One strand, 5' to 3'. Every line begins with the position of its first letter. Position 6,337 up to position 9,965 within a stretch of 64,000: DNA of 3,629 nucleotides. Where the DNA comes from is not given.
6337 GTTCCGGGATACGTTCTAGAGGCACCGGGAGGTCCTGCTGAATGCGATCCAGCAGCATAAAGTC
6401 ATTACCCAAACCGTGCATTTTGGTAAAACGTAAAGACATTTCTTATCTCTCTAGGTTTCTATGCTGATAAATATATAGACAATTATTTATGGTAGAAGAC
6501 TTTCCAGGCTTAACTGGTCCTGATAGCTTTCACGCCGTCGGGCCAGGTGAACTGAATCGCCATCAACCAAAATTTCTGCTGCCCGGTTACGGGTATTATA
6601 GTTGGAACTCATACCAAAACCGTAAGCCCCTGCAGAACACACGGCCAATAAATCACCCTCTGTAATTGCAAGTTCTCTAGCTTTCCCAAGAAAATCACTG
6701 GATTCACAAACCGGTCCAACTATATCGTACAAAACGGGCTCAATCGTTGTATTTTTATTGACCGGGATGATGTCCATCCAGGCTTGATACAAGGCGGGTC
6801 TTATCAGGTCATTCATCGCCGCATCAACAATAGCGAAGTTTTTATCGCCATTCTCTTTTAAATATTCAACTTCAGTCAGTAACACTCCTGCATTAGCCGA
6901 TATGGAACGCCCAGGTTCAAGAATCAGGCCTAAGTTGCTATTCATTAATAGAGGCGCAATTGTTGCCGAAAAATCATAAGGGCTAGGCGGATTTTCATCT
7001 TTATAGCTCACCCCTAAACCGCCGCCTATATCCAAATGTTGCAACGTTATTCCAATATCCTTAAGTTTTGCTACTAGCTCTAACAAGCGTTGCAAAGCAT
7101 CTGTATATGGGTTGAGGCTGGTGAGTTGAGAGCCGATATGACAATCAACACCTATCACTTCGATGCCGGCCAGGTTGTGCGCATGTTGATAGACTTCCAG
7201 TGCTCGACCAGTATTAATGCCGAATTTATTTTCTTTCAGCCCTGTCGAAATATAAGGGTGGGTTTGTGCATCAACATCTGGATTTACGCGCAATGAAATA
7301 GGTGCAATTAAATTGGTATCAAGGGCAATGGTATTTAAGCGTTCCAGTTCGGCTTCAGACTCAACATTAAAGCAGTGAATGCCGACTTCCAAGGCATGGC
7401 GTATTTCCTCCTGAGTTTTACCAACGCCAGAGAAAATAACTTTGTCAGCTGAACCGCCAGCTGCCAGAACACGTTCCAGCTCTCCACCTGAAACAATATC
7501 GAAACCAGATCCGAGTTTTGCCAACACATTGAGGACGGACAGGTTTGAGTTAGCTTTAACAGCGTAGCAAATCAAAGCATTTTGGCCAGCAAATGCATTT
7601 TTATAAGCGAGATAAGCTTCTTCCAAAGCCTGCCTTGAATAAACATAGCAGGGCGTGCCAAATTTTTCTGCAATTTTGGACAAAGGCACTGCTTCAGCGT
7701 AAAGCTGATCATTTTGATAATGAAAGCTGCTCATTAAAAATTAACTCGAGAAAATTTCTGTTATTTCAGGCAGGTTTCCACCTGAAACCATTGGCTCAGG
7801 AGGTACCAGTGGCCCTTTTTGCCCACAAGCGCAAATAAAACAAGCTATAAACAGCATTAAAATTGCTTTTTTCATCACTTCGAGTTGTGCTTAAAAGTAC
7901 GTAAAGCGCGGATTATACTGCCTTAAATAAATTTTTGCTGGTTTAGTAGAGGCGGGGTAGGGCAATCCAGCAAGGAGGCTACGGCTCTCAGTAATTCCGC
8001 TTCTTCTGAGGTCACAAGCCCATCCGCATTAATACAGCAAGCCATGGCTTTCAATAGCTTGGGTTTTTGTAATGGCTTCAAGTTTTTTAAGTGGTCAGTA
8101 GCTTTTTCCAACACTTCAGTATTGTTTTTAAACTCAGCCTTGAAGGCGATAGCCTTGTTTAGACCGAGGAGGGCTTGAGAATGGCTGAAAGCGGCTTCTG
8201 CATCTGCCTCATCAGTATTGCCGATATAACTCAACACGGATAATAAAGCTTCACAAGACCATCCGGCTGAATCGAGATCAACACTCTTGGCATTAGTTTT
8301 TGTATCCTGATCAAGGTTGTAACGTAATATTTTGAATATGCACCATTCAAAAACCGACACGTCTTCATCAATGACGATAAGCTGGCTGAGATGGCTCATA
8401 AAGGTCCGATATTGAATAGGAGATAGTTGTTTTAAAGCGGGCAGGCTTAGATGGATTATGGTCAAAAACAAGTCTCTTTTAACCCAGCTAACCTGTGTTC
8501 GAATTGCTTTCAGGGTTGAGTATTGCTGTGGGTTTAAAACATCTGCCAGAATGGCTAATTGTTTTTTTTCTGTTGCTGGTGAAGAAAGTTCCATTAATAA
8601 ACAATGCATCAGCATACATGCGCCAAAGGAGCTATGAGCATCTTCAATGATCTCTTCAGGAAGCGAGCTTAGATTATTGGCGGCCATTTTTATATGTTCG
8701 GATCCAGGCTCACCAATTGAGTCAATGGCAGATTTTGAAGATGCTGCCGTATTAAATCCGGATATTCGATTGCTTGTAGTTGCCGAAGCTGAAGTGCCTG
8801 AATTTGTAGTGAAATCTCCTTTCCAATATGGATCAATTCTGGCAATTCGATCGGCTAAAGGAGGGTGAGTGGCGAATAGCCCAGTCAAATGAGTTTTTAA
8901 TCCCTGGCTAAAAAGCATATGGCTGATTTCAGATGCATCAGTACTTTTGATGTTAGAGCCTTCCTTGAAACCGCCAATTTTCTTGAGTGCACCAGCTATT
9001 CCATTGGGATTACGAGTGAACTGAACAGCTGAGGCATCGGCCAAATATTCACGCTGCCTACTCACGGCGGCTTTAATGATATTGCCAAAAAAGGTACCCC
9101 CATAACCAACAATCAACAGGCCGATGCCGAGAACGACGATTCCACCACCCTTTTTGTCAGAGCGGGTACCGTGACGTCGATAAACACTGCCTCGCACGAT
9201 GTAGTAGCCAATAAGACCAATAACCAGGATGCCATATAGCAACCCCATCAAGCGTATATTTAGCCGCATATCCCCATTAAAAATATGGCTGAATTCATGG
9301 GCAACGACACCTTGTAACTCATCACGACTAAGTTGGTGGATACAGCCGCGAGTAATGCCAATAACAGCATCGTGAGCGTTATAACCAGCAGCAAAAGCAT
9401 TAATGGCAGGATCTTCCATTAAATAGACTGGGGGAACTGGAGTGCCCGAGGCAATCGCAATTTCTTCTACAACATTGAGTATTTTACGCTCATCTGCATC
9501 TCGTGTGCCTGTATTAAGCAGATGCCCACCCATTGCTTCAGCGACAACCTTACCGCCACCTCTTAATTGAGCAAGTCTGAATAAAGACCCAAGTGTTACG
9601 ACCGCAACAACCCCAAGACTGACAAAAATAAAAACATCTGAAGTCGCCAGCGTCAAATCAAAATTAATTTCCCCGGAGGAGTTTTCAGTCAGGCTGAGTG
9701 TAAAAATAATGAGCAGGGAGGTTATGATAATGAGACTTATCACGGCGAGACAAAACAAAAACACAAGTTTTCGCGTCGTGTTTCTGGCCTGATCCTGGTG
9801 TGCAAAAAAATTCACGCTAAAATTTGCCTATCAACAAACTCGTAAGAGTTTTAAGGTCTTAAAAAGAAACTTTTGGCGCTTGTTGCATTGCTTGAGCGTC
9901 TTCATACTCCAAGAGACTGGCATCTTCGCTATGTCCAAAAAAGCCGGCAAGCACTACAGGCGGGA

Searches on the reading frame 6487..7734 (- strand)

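Call 65: search_protein_families(library=pfam, proteins=[window:6487-7734:-], max_evalue=0.00001)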
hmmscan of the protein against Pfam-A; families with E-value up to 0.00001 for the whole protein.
window:6487-7734:- (415 aa): 3 families
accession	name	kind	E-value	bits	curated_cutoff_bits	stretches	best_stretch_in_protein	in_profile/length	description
PF02784.22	Orn_Arg_deC_N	-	1e-72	244.9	23.4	1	36-280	3-247/247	Pyridoxal-dependent decarboxylase, pyridoxal binding domain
PF00278.28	Orn_DAP_Arg_deC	-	3.2e-27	95.1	23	1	29-369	1-95/95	Pyridoxal-dependent decarboxylase, C-terminal sheet domain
PF01168.26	Ala_racemase_N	-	5e-06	26.8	24.1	1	34-230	3-187/220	Alanine racemase, N-terminal domain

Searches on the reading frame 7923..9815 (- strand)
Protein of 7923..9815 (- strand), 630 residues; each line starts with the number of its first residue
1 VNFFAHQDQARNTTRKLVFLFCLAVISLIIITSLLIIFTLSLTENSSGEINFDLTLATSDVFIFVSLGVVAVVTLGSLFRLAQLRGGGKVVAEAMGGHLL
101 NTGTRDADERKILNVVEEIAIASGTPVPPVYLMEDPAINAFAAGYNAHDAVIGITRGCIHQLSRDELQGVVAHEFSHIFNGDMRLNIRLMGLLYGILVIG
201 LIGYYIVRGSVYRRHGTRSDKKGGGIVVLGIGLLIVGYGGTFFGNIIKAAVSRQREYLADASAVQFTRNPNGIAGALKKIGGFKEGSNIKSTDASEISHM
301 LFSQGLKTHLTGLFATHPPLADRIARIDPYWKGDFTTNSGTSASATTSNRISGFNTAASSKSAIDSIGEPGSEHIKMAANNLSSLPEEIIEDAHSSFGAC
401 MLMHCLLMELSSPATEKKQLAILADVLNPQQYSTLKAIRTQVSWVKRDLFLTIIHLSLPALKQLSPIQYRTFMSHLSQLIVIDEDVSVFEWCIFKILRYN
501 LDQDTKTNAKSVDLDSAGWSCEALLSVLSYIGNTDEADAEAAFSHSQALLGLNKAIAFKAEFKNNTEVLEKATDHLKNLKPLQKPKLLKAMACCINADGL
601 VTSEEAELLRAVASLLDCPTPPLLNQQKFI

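Call 8: search_protein_families(library=pfam, proteins=[window:7923-9815:-], max_evalue=0.001)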
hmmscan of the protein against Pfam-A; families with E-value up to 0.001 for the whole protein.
window:7923-9815:- (630 aa): 1 family
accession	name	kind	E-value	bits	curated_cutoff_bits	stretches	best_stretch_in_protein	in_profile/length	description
PF01435.24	Peptidase_M48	-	3.1e-27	96.1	20.3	1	108-328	3-183/186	Peptidase family M48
